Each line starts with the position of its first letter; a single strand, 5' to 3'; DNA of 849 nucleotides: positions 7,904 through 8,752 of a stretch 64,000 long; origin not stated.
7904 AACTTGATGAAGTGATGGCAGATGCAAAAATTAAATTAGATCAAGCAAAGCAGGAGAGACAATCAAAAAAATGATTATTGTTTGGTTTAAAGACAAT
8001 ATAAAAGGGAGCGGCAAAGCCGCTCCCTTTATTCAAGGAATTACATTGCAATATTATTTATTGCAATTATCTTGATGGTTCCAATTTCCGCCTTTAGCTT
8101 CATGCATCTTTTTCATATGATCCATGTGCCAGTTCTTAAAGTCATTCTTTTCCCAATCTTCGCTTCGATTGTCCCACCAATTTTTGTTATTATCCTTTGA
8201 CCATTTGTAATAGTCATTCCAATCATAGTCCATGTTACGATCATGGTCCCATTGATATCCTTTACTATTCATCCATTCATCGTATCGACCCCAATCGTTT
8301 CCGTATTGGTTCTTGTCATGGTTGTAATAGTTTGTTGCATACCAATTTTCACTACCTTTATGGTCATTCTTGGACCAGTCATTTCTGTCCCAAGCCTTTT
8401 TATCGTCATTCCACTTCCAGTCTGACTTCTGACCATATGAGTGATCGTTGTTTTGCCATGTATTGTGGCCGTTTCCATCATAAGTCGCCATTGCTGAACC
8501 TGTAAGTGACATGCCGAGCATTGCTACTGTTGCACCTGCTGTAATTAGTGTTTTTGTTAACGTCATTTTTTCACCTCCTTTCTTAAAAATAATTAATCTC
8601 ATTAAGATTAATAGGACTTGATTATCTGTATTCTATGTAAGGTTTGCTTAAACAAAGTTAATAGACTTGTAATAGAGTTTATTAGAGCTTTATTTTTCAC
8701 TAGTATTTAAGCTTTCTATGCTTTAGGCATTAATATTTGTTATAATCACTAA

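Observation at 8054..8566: Secreted Trp/Asn/Asp/His/Lys-rich repeat protein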

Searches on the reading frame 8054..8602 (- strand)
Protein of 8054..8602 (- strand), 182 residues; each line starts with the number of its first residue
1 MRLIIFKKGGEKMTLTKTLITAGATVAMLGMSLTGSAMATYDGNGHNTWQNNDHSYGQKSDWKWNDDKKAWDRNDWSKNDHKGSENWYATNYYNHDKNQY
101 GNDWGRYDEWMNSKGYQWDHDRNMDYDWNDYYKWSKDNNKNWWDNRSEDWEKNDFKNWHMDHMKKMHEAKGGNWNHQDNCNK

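Call 3: search_protein_families(library=pfam, proteins=[window:8054-8566:-], max_evalue=1)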
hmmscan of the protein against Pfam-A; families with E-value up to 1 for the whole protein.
window:8054-8566:- (170 aa): 0 families

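Call 4: search_protein_families(library=ncbifam, proteins=[window:8054-8566:-], max_evalue=1)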
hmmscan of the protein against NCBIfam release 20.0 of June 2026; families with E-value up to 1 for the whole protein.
window:8054-8566:- (170 aa): 0 families

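Call 6: find_homologous_proteins(query=window:8054-8566:-, max_evalue=0.01)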
Query window:8054-8566:- (170 aa): 1 proteins with E <= 0.01 among 3 candidates.
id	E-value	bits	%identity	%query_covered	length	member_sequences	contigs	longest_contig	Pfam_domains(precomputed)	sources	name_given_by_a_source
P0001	4.4e-19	87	39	99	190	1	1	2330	-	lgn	-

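Call 9: find_related_loci(query=window:8054-8566:-, collection=genome_contigs, flank=6000)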
Query window:8054-8566:- (170 aa) in genome_contigs; peptide patterns used: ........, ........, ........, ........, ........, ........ (x = any residue, [..] = any of these).
66 stretches matched a pattern; 1 encode a relative of the query (tblastn E <= 1e-3); 1 distinct loci.
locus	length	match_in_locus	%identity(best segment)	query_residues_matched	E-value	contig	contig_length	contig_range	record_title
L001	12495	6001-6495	82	1-170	9e-85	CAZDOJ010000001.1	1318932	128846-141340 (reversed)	MAG TPA_asm: uncultured Gammaproteobacteria bacterium isolate SRP292972_co3_93 genome assembly, contig: NODE_1_length_13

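Call 11: find_encoding_contigs(protein=P0001, flank=5000)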
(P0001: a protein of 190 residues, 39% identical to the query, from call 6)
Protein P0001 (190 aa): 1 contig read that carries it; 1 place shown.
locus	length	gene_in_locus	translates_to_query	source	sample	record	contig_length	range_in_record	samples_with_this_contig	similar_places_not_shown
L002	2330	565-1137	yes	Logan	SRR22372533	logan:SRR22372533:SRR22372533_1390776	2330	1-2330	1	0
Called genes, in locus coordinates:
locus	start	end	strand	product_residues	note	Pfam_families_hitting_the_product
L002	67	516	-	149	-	PF01243:PNPOx_N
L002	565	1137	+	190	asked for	-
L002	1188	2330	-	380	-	?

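Call 23: search_protein_representatives(protein=window:8054-8566:-)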
Query: 170 residues. Proteins with E-value up to 0.001 (for the whole library): 4; up to 1e-10: 2; up to 1e-30: 0. The best 4 are listed.
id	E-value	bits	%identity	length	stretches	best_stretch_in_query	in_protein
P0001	1.4e-19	86.8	43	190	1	1-168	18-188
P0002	2.1e-19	86.2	51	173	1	1-164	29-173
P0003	4.9e-10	55.6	39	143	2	82-164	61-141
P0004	8.9e-05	38.5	43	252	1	1-119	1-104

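Call 26: find_encoding_contigs(protein=window:8054-8566:-, flank=3000, max_places=6)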
Protein window:8054-8566:- (170 aa): no gene with exactly this product is on record in the collection.

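Call 27: find_encoding_contigs(protein=P0002, flank=6000)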
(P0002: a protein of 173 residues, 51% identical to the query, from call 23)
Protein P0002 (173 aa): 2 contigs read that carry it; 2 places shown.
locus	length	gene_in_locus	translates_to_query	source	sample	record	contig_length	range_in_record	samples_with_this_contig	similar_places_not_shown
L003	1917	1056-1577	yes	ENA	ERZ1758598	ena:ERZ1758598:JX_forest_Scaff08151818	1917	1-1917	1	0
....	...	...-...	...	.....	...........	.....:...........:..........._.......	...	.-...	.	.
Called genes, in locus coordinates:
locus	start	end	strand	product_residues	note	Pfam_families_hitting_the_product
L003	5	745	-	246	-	PF19093:DUF5781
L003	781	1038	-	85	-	-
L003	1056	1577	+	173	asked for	-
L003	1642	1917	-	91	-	?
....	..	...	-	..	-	-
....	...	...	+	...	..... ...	-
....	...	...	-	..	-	?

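Call 28: find_encoding_contigs(protein=P0003, flank=6000)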
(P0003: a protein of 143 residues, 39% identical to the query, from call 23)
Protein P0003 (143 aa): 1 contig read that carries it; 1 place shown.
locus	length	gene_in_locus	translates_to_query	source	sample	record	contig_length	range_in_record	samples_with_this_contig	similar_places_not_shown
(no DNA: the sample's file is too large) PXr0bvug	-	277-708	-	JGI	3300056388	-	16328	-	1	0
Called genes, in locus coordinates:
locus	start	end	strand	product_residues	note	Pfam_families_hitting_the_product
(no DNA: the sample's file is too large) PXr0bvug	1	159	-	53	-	?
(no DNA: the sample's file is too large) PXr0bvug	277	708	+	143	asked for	-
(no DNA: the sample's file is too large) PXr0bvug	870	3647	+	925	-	PF03705:CheR_N, PF01739:CheR, PF00989:PAS, PF08448:PAS_4, PF13426:PAS_9, PF13185:GAF_2, PF00512:HisKA, PF02518:HATPase_c, +3 more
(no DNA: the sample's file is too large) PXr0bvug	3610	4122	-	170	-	-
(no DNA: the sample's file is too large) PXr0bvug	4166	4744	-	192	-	PF03734:YkuD (weak)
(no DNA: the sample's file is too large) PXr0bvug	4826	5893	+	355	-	PF13529:Peptidase_C39_2, PF03412:Peptidase_C39 (faint), PF07719:TPR_2 (faint)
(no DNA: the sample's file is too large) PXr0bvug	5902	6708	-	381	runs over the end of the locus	PF07995:GSDH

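Call 29: find_homologous_proteins(query=A2, max_evalue=0.1)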
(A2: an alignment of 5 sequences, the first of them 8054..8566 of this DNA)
Query A2 (5 sequences) (170 aa, profile of the alignment): 2 proteins with E <= 0.1 among 688 candidates.
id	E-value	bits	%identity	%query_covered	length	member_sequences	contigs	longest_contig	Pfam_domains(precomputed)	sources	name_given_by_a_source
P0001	3.4e-66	240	39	99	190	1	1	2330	-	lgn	-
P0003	5.5e-49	184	35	88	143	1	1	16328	-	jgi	jgi:hypothetical protein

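Call 30: find_related_loci(query=A2, collection=metagenome_contigs, flank=6000)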
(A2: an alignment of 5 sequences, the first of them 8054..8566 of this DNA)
Query A2 (170 aa) in metagenome_contigs; peptide patterns used: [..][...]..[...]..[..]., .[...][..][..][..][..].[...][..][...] (x = any residue, [..] = any of these).
580 stretches matched a pattern, but none encodes a relative of the query by tblastn (E <= 1e-3).

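Call 32: search_solved_structures(query=A2, max_evalue=10, show_alignments=2)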
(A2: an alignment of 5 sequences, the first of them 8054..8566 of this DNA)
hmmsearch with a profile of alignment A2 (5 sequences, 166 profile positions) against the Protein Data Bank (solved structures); distinct sequences matched with E-value up to 10: 1.
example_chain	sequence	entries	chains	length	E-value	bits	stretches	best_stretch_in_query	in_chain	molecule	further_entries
9e5c_2m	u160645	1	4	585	3.9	10.6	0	74-113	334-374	Flagellar radial spoke component, putative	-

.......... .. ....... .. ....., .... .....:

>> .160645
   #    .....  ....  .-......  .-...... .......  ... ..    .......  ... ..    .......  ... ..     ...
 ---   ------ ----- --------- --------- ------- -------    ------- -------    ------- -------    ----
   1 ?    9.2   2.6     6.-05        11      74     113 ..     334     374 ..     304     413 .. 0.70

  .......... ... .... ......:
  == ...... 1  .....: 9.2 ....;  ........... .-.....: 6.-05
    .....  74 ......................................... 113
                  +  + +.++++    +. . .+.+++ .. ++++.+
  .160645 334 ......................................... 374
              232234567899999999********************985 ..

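Call 36: find_encoding_contigs(protein=P0004, flank=6000)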
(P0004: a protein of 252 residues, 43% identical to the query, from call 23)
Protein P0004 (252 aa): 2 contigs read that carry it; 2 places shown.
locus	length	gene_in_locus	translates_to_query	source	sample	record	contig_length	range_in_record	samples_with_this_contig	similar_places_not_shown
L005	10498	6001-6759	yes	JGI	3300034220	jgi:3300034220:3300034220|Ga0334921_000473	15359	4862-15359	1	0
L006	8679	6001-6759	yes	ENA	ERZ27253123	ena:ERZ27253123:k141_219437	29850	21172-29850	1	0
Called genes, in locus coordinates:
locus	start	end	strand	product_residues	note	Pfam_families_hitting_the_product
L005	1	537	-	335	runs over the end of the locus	PF00512:HisKA, PF02518:HATPase_c, PF14501:HATPase_c_5 (weak)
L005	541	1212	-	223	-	PF00072:Response_reg, PF00486:Trans_reg_C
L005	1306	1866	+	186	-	PF01396:Zn_ribbon_Top1 (faint)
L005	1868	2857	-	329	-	PF13354:Beta-lactamase2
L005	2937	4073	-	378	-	PF02129:Peptidase_S15 (weak), PF00561:Abhydrolase_1, PF01738:DLH (faint), PF12146:Hydrolase_4, PF12697:Abhydrolase_6, PF00326:Peptidase_S9, PF08840:BAAT_C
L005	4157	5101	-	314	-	PF17773:UPF0176_N, PF00581:Rhodanese, PF12368:Rhodanese_C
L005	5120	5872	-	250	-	PF19093:DUF5781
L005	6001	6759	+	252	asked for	PF02469:Fasciclin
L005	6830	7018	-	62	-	-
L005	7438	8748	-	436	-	PF05970:PIF1, PF13245:AAA_19, PF13604:AAA_30, PF21530:Pif1_2B_dom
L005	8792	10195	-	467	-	PF02446:Glyco_hydro_77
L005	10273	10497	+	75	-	?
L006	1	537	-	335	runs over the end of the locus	PF00512:HisKA, PF02518:HATPase_c, PF14501:HATPase_c_5 (weak)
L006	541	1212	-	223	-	PF00072:Response_reg, PF00486:Trans_reg_C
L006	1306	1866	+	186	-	PF01396:Zn_ribbon_Top1 (faint)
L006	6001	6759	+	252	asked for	PF02469:Fasciclin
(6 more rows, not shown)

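Call 42: predict_structure(alignment_id=A3)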
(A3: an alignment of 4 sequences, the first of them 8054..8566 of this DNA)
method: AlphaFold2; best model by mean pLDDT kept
length: 170 residues; sequences in the alignment: 4
mean_pLDDT: 54.0   pTM: 0.44
mean pLDDT of the five models: 54.0, 50.2, 49.2, 47.7, 47.1
residues with pLDDT >= 90: 15; 70-90: 47; 50-70: 8; < 50: 100
segments of 3 or more residues with pLDDT < 50: 1-89, 160-170
pLDDT, mean of each block of 10 residues (from residue 1): 35 39 36 30 29 32 30 32 36 86 79 91 86 84 87 67 38
secondary structure, 60 per line:
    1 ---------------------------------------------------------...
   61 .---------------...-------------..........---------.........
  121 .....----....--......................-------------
elements in order: H58-61 H93-102 H112-125 H130-133 H136-157

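Call 57: fold_search(model_id=the predicted structure, library=pdb)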
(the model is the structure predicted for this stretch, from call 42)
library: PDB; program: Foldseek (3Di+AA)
matches with E <= 10: 0; with E <= 0.001: 0
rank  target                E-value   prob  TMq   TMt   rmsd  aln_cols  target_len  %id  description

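Call 61: find_encoding_contigs(protein=window:8054-8602:-, flank=1000, max_places=6)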
Protein window:8054-8602:- (182 aa): 8 contigs read that carry it; 4 places shown.
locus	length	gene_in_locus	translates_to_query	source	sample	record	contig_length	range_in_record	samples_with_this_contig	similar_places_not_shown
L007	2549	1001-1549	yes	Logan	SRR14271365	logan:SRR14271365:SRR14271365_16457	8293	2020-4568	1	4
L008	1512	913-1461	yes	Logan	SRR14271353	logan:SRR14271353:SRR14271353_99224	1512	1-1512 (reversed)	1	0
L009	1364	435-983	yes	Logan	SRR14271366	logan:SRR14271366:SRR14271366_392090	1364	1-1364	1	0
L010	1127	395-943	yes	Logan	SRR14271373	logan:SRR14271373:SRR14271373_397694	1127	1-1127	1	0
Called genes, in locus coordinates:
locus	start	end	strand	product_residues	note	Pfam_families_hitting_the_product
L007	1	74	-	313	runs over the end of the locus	PF17773:UPF0176_N, PF00581:Rhodanese, PF12368:Rhodanese_C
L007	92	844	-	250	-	PF19093:DUF5781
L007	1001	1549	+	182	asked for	-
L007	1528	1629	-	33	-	-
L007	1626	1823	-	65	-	-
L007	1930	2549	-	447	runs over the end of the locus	PF05970:PIF1, PF13245:AAA_19, PF13401:AAA_22 (weak), PF13604:AAA_30, PF03266:NTPase_1 (faint), PF21530:Pif1_2B_dom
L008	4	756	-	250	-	PF19093:DUF5781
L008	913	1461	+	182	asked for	-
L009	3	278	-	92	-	?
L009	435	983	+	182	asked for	-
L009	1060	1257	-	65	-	-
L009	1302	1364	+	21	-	?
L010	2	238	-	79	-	?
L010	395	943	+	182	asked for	-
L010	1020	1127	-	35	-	?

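Call 70: search_protein_families(library=phrogs, proteins=[window:8054-8566:-], max_evalue=0.1)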
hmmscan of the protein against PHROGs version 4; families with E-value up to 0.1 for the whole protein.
window:8054-8566:- (170 aa): 0 families

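Call 85: find_related_loci(query=A2, collection=viral_contigs, flank=3000)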
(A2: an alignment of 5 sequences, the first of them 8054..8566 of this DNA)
Query A2 (170 aa) in viral_contigs; peptide patterns used: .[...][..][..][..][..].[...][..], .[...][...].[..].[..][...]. (x = any residue, [..] = any of these).
146 stretches matched a pattern, but none encodes a relative of the query by tblastn (E <= 1e-3).
